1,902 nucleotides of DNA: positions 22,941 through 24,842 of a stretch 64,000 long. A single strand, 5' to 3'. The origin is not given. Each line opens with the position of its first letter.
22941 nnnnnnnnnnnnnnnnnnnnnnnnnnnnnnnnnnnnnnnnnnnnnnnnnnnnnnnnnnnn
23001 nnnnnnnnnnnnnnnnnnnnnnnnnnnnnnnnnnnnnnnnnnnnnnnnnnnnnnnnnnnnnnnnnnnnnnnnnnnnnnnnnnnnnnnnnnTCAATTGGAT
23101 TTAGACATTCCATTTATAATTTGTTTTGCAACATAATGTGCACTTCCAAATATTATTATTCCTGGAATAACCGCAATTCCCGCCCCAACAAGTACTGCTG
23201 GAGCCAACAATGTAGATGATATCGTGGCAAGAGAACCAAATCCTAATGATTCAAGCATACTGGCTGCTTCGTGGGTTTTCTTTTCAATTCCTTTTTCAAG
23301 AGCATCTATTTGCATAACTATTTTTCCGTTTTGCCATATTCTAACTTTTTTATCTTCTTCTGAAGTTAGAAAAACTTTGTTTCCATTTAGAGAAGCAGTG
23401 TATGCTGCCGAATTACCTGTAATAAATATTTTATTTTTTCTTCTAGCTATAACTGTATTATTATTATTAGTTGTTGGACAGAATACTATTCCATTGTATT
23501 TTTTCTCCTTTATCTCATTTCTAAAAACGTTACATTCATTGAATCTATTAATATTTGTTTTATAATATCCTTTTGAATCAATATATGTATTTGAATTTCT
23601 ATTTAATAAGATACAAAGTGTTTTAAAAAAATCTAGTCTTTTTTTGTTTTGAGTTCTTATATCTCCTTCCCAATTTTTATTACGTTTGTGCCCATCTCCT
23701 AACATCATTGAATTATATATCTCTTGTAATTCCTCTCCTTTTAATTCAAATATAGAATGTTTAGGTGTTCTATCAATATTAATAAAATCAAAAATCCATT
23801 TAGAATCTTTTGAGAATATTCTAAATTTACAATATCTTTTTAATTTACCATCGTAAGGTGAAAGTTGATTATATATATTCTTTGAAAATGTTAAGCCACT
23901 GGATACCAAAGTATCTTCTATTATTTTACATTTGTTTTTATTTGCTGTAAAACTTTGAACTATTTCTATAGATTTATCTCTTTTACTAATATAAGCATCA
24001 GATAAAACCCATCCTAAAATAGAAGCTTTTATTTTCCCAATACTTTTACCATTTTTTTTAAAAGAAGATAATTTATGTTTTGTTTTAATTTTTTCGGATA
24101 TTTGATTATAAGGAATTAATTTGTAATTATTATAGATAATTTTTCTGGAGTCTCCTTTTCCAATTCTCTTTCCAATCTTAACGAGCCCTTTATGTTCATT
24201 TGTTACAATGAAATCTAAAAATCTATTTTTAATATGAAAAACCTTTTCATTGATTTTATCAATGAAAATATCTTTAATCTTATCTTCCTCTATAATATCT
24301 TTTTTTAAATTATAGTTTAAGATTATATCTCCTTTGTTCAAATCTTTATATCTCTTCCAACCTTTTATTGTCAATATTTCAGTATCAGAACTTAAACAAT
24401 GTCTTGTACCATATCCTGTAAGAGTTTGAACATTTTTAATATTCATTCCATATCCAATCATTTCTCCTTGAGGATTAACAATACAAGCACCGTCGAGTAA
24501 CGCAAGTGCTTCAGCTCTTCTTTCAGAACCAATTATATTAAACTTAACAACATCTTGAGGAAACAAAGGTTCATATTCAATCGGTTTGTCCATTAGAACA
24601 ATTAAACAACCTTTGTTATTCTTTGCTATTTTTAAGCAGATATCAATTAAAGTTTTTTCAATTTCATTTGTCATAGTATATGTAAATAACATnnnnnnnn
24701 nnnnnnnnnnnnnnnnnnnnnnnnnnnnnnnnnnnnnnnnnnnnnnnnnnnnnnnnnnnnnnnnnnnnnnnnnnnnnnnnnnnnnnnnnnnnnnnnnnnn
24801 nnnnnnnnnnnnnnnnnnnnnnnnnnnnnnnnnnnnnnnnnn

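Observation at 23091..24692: Intein-interrupted diadenylate cyclase (c-di-AMP synthase) on a mobile element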

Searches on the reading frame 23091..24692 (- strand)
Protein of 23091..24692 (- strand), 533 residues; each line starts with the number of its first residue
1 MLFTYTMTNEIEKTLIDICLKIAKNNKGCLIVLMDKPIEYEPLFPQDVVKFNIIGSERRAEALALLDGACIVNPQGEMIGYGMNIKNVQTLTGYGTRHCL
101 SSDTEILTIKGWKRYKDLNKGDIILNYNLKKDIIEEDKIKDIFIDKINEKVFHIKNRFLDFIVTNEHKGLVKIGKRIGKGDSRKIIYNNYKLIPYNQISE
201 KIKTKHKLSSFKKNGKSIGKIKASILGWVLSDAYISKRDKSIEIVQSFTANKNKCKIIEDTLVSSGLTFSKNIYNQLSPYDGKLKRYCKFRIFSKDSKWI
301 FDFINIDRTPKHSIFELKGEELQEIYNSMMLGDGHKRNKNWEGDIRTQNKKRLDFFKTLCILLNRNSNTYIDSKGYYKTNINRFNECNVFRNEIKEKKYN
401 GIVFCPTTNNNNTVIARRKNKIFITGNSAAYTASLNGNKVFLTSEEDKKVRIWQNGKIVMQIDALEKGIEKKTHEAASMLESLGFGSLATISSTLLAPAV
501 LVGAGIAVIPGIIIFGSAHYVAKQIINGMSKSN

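Call 3: search_protein_families(library=pfam, max_evalue=1, proteins=[window:23094-24692:-])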
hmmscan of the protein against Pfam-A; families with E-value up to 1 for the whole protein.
seq(533 aa): 3 families
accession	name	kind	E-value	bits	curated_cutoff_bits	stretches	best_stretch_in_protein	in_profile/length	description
PF02457.21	DAC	-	0.00024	21.1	27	1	20-98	5-87/119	DisA bacterial checkpoint controller nucleotide-binding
PF12698.13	ABC2_membrane_3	-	0.0083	15.7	31.6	1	364-496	45-159/347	ABC-2 family transporter protein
PF14890.11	Intein_splicing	-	0.17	12.1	35.8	0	95-411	58-143/155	Intein splicing domain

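Call 4: search_protein_families(library=ncbifam, max_evalue=1, proteins=[window:23094-24692:-])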
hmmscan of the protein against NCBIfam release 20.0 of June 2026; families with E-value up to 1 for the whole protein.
seq(533 aa): 1 family
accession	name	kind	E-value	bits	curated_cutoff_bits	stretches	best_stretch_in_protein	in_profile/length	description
TIGR01445.1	intein_Nterm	domain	0.41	11.7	24.5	1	99-168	1-80/83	intein N-terminal splicing region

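Call 16: find_encoding_contigs(protein=window:23091-24692:-, flank=10000, max_places=4)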
Protein window:23091-24692:- (533 aa): 1 contig read that carries it; 1 place shown.
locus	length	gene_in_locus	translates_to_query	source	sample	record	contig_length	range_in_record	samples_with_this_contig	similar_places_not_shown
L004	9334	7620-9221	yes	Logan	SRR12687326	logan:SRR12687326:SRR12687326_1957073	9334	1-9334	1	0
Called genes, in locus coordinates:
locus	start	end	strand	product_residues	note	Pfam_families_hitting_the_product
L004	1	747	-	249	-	?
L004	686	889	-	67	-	-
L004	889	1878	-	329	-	-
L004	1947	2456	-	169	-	-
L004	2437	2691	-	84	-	-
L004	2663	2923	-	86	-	-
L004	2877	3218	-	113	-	-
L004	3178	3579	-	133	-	-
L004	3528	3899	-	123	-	-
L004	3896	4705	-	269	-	-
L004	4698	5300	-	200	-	PF13392:HNH_3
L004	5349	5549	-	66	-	-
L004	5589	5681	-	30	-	-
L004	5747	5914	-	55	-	-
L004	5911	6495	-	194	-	-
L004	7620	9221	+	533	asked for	-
